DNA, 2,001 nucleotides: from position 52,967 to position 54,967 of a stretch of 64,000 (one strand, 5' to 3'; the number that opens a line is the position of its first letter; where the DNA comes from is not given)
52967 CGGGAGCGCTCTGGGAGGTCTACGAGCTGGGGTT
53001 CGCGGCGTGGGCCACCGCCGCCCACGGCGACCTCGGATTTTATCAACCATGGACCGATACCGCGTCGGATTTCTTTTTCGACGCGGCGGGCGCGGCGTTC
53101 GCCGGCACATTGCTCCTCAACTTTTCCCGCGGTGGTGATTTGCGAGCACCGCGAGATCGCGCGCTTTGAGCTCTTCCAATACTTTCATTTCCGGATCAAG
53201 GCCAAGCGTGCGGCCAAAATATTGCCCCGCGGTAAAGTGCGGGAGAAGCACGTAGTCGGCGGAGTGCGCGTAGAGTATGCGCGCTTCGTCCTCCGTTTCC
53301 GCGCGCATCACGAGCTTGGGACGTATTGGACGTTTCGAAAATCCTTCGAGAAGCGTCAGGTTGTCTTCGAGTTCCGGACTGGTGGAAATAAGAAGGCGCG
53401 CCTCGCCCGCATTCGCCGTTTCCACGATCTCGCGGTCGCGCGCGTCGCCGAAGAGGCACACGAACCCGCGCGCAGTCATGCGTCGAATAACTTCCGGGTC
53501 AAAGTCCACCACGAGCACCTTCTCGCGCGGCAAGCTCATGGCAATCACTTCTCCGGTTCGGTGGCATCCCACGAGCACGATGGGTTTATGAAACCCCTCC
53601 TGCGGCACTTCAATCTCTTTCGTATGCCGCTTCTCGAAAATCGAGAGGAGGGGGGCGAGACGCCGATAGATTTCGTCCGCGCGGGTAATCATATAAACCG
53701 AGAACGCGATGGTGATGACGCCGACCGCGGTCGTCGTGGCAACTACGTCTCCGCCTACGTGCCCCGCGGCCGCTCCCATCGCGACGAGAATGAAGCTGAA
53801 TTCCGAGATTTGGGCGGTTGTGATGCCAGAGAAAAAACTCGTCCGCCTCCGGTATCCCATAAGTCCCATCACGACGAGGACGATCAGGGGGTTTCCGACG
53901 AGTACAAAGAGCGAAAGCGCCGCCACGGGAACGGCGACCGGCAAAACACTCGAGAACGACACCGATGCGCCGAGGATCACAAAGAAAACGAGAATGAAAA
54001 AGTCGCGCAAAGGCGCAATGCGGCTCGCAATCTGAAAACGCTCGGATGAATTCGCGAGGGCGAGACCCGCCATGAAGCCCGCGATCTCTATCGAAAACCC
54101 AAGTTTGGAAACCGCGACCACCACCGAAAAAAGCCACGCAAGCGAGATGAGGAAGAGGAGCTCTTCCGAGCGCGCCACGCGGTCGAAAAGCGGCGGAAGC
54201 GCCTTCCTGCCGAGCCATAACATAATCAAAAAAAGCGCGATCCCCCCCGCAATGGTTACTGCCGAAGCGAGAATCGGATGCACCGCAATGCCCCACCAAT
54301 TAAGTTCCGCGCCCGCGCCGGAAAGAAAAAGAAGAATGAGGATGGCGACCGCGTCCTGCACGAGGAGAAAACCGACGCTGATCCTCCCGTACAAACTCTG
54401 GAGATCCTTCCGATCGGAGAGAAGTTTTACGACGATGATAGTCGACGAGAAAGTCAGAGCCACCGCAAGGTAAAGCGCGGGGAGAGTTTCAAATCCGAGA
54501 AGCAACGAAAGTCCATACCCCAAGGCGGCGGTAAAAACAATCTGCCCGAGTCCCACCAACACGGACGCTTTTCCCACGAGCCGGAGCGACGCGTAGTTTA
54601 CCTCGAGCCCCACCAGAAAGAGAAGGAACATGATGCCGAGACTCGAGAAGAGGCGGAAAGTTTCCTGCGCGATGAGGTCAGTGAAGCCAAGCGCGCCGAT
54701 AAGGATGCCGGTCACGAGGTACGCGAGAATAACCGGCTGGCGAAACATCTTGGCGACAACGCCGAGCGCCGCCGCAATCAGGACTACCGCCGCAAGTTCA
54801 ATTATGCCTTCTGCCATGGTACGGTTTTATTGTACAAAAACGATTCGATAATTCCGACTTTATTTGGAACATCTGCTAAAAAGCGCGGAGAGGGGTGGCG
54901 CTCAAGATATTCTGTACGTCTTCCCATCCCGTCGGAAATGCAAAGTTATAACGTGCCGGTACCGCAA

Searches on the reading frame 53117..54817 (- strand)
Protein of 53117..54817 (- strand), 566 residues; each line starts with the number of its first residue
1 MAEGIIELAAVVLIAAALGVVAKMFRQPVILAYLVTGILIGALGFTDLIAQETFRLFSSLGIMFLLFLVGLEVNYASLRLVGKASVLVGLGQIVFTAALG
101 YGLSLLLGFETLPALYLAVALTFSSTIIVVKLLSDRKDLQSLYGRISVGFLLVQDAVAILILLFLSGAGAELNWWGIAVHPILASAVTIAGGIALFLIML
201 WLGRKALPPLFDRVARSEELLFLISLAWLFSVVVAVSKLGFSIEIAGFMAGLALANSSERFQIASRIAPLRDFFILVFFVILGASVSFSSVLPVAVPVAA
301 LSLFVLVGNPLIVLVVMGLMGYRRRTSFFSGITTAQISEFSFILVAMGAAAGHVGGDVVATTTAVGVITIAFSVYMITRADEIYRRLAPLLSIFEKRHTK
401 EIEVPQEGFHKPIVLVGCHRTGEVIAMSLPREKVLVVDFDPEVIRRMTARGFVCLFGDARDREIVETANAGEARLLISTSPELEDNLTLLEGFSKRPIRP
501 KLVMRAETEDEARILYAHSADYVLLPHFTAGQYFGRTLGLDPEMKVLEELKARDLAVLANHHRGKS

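Call 61: search_protein_families(library=pfam, proteins=[window:53117-54817:-], max_evalue=0.001)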
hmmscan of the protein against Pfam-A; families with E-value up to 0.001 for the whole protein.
window:53117-54817:- (566 aa): 2 families
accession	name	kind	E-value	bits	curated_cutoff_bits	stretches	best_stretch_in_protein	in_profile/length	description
PF00999.27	Na_H_Exchanger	-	2.5e-52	178.4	26.2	1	13-372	5-364/375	Sodium/hydrogen exchanger, transmembrane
PF02254.24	TrkA_N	-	5.3e-18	65.9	23.8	1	413-526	1-116/116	TrkA-N domain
